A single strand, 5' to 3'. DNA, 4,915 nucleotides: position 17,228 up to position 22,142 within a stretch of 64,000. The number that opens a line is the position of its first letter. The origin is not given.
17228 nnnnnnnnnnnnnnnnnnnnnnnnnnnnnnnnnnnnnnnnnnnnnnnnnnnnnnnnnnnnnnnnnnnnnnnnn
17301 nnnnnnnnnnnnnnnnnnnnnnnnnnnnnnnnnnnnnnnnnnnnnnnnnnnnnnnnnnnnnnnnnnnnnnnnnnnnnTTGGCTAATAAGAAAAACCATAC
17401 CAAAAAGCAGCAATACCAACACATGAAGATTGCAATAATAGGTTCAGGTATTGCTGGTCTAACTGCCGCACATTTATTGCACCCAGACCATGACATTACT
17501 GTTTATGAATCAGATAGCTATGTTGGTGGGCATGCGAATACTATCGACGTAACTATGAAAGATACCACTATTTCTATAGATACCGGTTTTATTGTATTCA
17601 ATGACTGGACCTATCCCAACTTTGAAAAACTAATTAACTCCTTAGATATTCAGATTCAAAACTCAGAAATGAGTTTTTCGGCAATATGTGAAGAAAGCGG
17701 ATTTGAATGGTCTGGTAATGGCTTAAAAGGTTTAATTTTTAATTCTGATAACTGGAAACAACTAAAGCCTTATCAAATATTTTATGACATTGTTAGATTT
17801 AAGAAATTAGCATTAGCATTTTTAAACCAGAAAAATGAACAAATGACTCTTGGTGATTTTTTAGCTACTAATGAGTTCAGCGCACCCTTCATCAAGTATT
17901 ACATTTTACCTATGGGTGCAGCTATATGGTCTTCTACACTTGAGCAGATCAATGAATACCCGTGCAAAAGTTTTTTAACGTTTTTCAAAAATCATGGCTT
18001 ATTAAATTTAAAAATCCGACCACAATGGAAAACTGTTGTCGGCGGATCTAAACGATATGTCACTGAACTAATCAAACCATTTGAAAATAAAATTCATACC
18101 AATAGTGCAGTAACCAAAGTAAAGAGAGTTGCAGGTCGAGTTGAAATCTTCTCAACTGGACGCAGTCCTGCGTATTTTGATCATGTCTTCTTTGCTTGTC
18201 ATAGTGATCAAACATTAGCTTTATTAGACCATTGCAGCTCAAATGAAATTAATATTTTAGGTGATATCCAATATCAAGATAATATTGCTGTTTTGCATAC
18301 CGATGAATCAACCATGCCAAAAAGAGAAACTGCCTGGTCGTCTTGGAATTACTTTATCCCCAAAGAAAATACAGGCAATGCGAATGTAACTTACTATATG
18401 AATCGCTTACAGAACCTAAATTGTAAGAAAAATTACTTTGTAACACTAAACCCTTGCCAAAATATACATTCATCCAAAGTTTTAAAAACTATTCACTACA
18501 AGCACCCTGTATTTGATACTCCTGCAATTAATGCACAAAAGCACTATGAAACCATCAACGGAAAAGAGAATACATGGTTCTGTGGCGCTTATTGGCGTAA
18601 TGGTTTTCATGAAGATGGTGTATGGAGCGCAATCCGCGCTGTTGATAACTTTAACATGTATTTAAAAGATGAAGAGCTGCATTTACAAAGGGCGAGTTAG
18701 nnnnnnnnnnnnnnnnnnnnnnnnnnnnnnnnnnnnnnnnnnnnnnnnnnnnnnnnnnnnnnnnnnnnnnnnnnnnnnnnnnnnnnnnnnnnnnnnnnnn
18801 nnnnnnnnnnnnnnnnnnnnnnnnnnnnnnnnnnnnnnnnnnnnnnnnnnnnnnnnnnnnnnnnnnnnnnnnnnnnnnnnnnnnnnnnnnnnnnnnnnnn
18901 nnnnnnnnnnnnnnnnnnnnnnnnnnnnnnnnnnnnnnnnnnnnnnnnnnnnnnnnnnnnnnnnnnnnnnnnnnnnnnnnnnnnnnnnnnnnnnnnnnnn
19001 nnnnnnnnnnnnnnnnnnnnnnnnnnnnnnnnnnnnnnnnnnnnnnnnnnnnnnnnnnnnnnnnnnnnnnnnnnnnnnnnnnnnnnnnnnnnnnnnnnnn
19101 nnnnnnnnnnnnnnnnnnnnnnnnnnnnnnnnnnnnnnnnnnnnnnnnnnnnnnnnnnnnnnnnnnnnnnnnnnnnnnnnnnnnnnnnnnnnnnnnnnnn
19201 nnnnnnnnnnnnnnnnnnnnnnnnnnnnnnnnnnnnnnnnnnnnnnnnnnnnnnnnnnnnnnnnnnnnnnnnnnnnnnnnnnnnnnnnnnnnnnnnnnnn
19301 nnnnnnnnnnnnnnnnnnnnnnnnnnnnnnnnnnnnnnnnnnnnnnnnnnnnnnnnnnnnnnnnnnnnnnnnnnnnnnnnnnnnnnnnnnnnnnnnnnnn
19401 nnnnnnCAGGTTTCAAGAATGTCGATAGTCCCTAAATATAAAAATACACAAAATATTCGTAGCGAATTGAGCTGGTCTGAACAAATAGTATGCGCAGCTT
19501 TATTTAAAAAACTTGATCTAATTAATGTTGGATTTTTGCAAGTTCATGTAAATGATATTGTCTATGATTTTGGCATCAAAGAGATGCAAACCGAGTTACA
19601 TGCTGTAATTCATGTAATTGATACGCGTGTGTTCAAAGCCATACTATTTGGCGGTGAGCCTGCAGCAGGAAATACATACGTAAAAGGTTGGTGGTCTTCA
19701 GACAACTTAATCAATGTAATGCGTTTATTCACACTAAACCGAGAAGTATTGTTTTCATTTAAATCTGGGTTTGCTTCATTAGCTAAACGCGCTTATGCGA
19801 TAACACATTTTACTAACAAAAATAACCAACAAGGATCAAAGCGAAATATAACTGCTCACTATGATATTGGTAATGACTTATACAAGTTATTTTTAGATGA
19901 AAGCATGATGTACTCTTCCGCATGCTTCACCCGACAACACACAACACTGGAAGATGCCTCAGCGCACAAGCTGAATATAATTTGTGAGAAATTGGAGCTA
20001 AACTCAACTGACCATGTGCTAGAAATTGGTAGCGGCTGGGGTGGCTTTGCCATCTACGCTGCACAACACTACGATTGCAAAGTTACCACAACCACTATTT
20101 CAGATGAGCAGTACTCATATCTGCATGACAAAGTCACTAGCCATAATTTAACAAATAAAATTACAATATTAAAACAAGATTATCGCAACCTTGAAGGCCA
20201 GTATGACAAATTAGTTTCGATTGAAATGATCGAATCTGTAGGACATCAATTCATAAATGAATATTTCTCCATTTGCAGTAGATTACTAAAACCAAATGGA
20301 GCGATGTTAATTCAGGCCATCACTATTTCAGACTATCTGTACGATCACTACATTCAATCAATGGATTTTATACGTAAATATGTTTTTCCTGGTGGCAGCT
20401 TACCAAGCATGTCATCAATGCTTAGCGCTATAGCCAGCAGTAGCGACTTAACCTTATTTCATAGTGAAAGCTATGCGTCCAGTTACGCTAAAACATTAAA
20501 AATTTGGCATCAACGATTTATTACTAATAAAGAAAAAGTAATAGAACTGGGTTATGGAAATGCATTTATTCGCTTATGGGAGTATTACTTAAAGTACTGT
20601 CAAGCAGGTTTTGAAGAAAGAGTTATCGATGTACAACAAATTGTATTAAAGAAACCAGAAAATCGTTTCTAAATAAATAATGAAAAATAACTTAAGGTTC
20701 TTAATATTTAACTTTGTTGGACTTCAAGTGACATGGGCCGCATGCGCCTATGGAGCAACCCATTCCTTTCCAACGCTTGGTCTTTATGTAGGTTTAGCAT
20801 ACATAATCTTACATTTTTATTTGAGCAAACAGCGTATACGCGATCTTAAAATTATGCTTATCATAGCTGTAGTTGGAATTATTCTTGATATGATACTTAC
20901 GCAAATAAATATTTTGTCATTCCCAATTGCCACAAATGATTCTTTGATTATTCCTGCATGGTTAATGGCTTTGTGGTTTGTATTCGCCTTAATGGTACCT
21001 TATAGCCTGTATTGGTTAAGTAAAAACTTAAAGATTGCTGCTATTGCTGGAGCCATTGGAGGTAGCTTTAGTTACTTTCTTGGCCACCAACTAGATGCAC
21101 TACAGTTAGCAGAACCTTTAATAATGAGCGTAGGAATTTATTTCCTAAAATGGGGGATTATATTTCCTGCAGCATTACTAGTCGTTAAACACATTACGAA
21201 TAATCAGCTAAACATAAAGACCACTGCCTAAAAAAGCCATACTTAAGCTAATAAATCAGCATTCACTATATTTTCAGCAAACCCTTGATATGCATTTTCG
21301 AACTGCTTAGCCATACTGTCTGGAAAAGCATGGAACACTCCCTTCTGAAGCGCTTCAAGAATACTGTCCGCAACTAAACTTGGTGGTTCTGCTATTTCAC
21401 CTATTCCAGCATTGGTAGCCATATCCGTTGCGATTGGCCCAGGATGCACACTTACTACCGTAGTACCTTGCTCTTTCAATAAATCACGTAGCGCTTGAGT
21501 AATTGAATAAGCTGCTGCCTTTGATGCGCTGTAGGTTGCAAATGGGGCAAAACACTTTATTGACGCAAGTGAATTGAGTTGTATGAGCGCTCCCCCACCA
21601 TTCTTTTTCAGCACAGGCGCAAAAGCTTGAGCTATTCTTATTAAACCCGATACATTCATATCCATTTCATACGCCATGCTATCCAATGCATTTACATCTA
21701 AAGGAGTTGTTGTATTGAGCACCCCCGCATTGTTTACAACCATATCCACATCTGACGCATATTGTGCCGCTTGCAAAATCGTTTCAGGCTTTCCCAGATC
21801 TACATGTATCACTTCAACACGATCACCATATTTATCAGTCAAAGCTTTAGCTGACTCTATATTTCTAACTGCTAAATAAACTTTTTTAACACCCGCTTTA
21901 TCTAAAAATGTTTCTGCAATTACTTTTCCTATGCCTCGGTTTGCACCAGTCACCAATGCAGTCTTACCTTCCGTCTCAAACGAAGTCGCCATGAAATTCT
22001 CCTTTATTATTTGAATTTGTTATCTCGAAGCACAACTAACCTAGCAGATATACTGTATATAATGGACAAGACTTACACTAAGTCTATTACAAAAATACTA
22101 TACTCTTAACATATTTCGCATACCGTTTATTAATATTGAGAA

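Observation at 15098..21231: Eight-gene overlapping cluster for a probable oxidative fatty-acid or lipid modification pathway, here without its usual sigma-E/ChrR regulators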

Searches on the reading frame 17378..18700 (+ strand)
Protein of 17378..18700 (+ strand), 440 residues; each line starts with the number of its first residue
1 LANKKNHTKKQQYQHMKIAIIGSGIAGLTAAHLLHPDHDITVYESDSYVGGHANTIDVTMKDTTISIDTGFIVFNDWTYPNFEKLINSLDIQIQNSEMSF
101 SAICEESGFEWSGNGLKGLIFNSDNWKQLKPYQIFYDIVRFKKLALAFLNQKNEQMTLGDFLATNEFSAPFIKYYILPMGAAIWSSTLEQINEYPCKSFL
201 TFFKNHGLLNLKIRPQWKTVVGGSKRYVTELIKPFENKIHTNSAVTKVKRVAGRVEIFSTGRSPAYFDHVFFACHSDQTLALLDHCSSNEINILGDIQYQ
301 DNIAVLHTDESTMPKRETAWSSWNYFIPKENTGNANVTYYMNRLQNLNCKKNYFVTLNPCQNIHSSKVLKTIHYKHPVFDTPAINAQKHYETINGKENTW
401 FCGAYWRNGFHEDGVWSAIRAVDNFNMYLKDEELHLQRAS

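Call 3: search_protein_families(library=pfam, proteins=[window:17378-18700:+], max_evalue=0.01)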
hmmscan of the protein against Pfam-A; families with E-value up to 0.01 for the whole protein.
window:17378-18700:+ (440 aa): 6 families
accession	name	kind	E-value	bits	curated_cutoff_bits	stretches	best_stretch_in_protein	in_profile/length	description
PF13450.12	NAD_binding_8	-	3.6e-13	50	21.9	1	20-88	1-67/68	NAD(P)-binding Rossmann-like domain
PF01593.30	Amino_oxidase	-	1.2e-11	45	19.8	1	25-276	1-256/443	Flavin containing amine oxidoreductase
PF01266.30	DAO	-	1.5e-05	25.2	27.9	1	17-53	1-38/353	FAD dependent oxidoreductase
PF00890.30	FAD_binding_2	-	0.0019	17.9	20.4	1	18-53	2-38/414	FAD binding domain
PF07992.20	Pyr_redox_2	-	0.0036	17.2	26.1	0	16-47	1-33/291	Pyridine nucleotide-disulphide oxidoreductase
PF01946.23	Thi4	-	0.007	16.1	26.2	0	8-51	10-55/235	Thi4 family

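Call 4: search_protein_families(library=ncbifam, proteins=[window:17378-18700:+], max_evalue=0.01)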
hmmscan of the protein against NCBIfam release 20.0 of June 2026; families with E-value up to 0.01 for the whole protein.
window:17378-18700:+ (440 aa): 40 families (the best 25 are shown)
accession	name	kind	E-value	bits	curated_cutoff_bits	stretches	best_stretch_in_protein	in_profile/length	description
NF005560.0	PRK07233.1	equivalog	6.2e-13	48.4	252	1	16-58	1-44/435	hypothetical protein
NF008841.0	PRK11883.1-1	equivalog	8e-10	38.2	517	1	15-67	3-59/453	protoporphyrinogen oxidase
TIGR00562.1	proto_IX_ox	equivalog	5e-08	32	97.85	1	16-57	3-47/470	protoporphyrinogen oxidase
TIGR03467.1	HpnE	equivalog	1.2e-06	28.1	283.05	1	18-70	1-52/430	hydroxysqualene dehydroxylase HpnE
NF005243.0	PRK06753.1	equivalog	2.9e-06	26.4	365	1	16-49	1-35/374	hypothetical protein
TIGR02732.1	zeta_caro_desat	equivalog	7e-06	25.2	622.15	1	17-87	1-68/474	9,9'-di-cis-zeta-carotene desaturase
NF009410.0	PRK12771.1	subfamily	1e-05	24.4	516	1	3-51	126-175/566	NAD(P)-binding protein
NF009454.0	PRK12814.1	equivalog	2.4e-05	22.9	916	1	15-51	193-230/657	putative NADPH-dependent glutamate synthase small subunit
NF005548.0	PRK07208.1-4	equivalog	2.7e-05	23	389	1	16-57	4-46/488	hypothetical protein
NF005545.0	PRK07208.1-1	equivalog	3.3e-05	22.5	451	1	11-58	3-52/504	hypothetical protein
NF009409.0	PRK12770.1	subfamily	3.8e-05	22.9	343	1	9-51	12-55/360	putative glutamate synthase subunit beta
NF045599.1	bili_reduct_long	exception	5.2e-05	21.7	750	1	10-58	376-425/641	bilirubin reductase, long form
NF045637.1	carotdesatCrtDProt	equivalog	7.1e-05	21.5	580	1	18-93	1-71/485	1-hydroxycarotenoid 3,4-desaturase CrtD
NF053546.1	violacein_VioA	equivalog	7.3e-05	22.2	600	1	18-94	2-80/411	flavin-dependent violacein biosynthesis tryptophan-2 monooxygenase VioA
TIGR02733.1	desat_CrtD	equivalog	7.5e-05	21.6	549.7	1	17-56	3-43/492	C-3',4' desaturase CrtD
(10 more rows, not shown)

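Call 37: search_solved_structures(query=window:17423-18700:+, max_evalue=0.001)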
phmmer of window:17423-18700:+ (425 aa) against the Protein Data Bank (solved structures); distinct sequences matched with E-value up to 0.001: 6.
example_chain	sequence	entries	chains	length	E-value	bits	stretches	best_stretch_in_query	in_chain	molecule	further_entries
6f7l_A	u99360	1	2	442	6.1e-29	104.7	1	2-408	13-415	Amine oxidase LkcE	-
6f7v_A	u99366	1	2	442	9.9e-29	104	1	2-408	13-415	LkcE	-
6f32_A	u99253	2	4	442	9.9e-29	104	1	2-408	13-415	Amine oxidase LkcE | LkcE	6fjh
1reo_A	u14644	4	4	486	0.00017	24.2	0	3-41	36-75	AHPLAAO | L-amino acid oxidase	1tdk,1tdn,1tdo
5ts5_A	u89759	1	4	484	0.00084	21.9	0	2-40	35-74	Amine oxidase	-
4e0v_A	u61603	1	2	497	0.00094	21.8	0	2-40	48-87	L-amino-acid oxidase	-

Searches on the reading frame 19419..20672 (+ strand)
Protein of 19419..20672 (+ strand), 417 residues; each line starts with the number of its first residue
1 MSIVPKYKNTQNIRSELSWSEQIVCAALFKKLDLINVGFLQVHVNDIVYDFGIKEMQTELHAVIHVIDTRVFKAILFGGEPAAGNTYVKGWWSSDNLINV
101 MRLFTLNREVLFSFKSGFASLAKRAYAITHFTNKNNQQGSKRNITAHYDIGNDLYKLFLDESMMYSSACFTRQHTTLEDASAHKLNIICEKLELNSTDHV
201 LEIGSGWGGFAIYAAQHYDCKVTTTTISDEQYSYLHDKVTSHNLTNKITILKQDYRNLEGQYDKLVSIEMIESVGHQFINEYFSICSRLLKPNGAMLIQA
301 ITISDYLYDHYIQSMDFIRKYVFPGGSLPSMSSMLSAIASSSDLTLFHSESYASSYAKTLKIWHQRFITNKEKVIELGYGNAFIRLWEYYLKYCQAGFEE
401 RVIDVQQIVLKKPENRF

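Call 3: search_protein_families(library=pfam, proteins=[window:19419-20672:+], max_evalue=0.01)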
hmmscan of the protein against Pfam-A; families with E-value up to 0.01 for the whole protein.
window:19419-20672:+ (417 aa): 12 families
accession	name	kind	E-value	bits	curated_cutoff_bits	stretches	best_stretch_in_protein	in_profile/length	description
PF02353.26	CMAS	-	4.4e-83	279.2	27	1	139-408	5-273/273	Mycolic acid cyclopropane synthetase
PF13649.12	Methyltransf_25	-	6.5e-11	43.2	27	1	200-294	1-97/97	Methyltransferase domain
PF08241.18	Methyltransf_11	-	2.2e-08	35.1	21.2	1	201-298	1-95/95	Methyltransferase domain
PF13489.12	Methyltransf_23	-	3e-08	34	27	1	194-320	20-137/164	Methyltransferase domain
PF01728.25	FtsJ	-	7.1e-06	26.5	24.1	1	181-271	5-100/181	FtsJ-like methyltransferase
PF08242.18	Methyltransf_12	-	9.2e-06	26.8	30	1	201-295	1-97/98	Methyltransferase domain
PF06080.18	DUF938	-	7.8e-05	23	27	1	194-298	22-137/202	Protein of unknown function (DUF938)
PF02475.24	TRM5-TYW2_MTfase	-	0.00038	20.9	28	1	195-285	35-126/164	TRM5/TYW2 methyltransferase domain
PF13847.12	Methyltransf_31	-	0.00049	20.3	27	1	195-306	2-117/145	Methyltransferase domain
PF05175.20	MTS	-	0.00096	19.3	23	1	187-298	22-138/170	Methyltransferase small domain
PF00398.26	RrnaAD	-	0.0016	18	24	1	185-262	19-92/263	Ribosomal RNA adenine dimethylase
PF10294.15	Methyltransf_16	-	0.0026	18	21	0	195-250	45-102/174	Lysine methyltransferase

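Call 4: search_protein_families(library=ncbifam, proteins=[window:19419-20672:+], max_evalue=0.01)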
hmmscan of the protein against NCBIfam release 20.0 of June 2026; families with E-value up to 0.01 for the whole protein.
window:19419-20672:+ (417 aa): 18 families
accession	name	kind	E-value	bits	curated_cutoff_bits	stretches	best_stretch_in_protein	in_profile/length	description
NF008686.0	PRK11705.1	equivalog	8.1e-81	272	400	1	59-413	34-373/383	cyclopropane fatty acyl phospholipid synthase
NF053839.1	CPFASynBruc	equivalog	3.1e-77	260.3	600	1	34-412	12-384/410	cyclopropane fatty acid synthase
NF040703.1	cyclopro_CfaB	exception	1.5e-62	211.6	650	1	132-414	95-378/393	C17 cyclopropane fatty acid synthase CfaB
NF040660.1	mycolic_MTase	equivalog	7.5e-49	166.8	390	1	142-412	6-283/283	cyclopropane mycolic acid synthase family methyltransferase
NF043040.1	corrin_prot_MT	hypoth_equivalog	1.7e-08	34.2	180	1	195-303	40-152/216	corrinoid protein-associated methyltransferase CpaM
NF041943.1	GPPMT_Stmyces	equivalog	5.7e-08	33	400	1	146-295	30-176/272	geranyl diphosphate 2-C-methyltransferase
TIGR02469.1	CbiT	equivalog_domain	1e-06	29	78.3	1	188-302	11-124/124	precorrin-6Y C5,15-methyltransferase (decarboxylating) subunit CbiT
NF041675.1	sarc_dimgly_tmase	equivalog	1.5e-05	25.1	550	1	172-232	41-102/278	sarcosine/dimethylglycine N-methyltransferase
NF011529.0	PRK14968.1-3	equivalog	8.3e-05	22.1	162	1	187-265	25-102/198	putative methyltransferase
TIGR03533.1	L3_gln_methyl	equivalog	0.00013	21.5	229.7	1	194-267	119-195/284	50S ribosomal protein L3 N(5)-glutamine methyltransferase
NF010549.0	PRK13942.1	equivalog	0.0005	19.6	282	1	181-211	62-92/215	protein-L-isoaspartate O-methyltransferase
NF006138.0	PRK08287.1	equivalog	0.00057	19.8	210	1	187-303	22-134/189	decarboxylating cobalt-precorrin-6B (C(15))-methyltransferase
TIGR00755.1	ksgA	equivalog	0.00062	19.2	171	1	184-258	17-87/256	16S rRNA (adenine(1518)-N(6)/adenine(1519)-N(6))-dimethyltransferase RsmA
TIGR04371.1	methyltran_NanM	subfamily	0.0028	17.2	44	1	181-211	134-164/273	putative sugar O-methyltransferase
NF041081.1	prot_lys_mtase_Arch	equivalog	0.0034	17.5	200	0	195-267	8-81/142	protein-lysine N-methyltransferase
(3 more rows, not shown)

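Call 38: search_solved_structures(query=window:19419-20672:+, max_evalue=1e-10)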
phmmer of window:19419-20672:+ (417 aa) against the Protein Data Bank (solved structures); distinct sequences matched with E-value up to 1e-10: 20.
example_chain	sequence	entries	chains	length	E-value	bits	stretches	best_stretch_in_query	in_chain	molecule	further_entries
6bqc_A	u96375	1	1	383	1e-52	182.9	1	62-412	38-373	Cyclopropane-fatty-acyl-phospholipid synthase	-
5z9o_A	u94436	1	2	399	1.4e-50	175.9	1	133-412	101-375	Cyclopropane-fatty-acyl-phospholipid synthase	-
7qos_A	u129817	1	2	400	1.9e-47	165.6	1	140-398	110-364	Cyclopropane-fatty-acyl-phospholipid synthase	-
1kp9_A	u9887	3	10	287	1.4e-37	133.1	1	142-411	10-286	CYCLOPROPANE-FATTY-ACYL-PHOSPHOLIPID SYNTHASE 1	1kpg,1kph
2fk7_A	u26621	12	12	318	4.8e-34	121.4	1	142-413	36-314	methoxy mycolic acid synthase 4 | Hydroxymycolate synthase MmaA4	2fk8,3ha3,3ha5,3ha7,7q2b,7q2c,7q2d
1tpy_A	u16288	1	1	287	4.4e-32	114.9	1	143-412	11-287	methoxy mycolic acid synthase 2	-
1l1e_A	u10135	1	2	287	5.4e-32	114.7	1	143-412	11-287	mycolic acid synthase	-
7l9u_A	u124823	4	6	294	7.6e-30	107.6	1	146-411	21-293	S-adenosylmethionine-dependent methyltransferase UmaA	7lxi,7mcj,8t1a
8raq_A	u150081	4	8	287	1.1e-29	107.1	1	146-411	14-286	Mycolic acid methyltransferase MmaA1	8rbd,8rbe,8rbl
1kpi_A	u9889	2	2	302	1e-26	97.3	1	144-411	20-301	CYCLOPROPANE-FATTY-ACYL-PHOSPHOLIPID SYNTHASE 2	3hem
6gkv_A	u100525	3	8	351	1.3e-18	70.6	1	147-399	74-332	Coclaurine N-methyltransferase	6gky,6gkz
5kpc_A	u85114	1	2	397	2.9e-16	62.9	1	148-381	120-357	Pavine N-methyltransferase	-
5kn4_A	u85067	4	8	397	5.6e-16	61.9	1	148-381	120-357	Pavine N-methyltransferase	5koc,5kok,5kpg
9whw_B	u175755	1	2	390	6.1e-14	55.2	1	143-332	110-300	N-methyltransferase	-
6p3m_A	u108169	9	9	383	2.7e-13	53.1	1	162-400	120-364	tetrahydroprotoberberine N-methyltransferase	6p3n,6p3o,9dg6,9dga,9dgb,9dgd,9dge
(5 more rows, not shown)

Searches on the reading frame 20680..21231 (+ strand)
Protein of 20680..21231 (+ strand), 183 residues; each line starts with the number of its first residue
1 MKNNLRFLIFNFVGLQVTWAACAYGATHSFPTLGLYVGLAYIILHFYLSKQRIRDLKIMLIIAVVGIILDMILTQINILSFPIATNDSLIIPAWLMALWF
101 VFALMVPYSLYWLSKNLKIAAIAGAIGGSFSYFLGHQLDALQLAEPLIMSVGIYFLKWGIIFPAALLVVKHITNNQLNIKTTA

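Call 3: search_protein_families(library=pfam, proteins=[window:20680-21231:+], max_evalue=0.01)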
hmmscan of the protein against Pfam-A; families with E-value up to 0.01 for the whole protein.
window:20680-21231:+ (183 aa): 1 family
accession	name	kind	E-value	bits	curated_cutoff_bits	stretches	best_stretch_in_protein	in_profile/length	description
PF11086.13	DUF2878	-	1.2e-36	126.8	27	1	9-163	2-153/154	Protein of unknown function (DUF2878)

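Call 4: search_protein_families(library=ncbifam, proteins=[window:20680-21231:+], max_evalue=0.01)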
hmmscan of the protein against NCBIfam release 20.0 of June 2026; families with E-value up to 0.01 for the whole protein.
window:20680-21231:+ (183 aa): 1 family
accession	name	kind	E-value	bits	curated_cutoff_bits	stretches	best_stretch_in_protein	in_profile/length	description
NF047899.1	DACBindInsig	equivalog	0.0024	17.8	280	1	55-106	124-175/185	diacylglycerol-binding protein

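Call 56: search_solved_structures(query=A4, max_evalue=10)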
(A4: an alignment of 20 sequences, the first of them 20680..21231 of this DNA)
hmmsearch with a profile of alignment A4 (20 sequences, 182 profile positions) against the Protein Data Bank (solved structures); distinct sequences matched with E-value up to 10: 0.

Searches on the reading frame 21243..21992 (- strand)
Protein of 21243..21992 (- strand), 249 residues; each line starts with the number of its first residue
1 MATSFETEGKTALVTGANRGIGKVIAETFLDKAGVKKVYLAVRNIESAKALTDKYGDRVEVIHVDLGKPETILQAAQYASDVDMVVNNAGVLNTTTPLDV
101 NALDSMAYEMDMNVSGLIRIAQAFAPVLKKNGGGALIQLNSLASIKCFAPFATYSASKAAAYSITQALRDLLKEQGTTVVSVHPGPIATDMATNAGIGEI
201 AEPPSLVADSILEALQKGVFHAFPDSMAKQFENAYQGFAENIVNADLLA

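Call 6: search_protein_families(library=pfam, proteins=[window:21243-21992:-], max_evalue=0.001)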
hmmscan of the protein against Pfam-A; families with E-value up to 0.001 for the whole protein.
window:21243-21992:- (249 aa): 7 families
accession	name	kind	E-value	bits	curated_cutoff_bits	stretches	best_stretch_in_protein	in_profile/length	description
PF00106.31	adh_short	-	2.8e-35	122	26.6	1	10-195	1-190/195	short chain dehydrogenase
PF13561.12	adh_short_C2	-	2.7e-25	89.8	27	1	16-195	1-184/236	Enoyl-(Acyl carrier protein) reductase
PF08659.16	KR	-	1.8e-08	35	22.6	1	11-187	2-178/180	KR domain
PF13460.12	NAD_binding_10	-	1.7e-07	31.7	27.2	1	16-202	1-161/184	NAD(P)H-binding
PF01370.27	Epimerase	-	4.9e-06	26.6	20.9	1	12-170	1-158/240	NAD dependent epimerase/dehydratase family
PF07993.18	NAD_binding_4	-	9.1e-06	25.4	20.1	0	14-100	1-107/258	Male sterility protein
PF03435.24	Sacchrp_dh_NADP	-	2.5e-05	25.1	25.1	1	16-90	5-77/129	Saccharopine dehydrogenase NADP binding domain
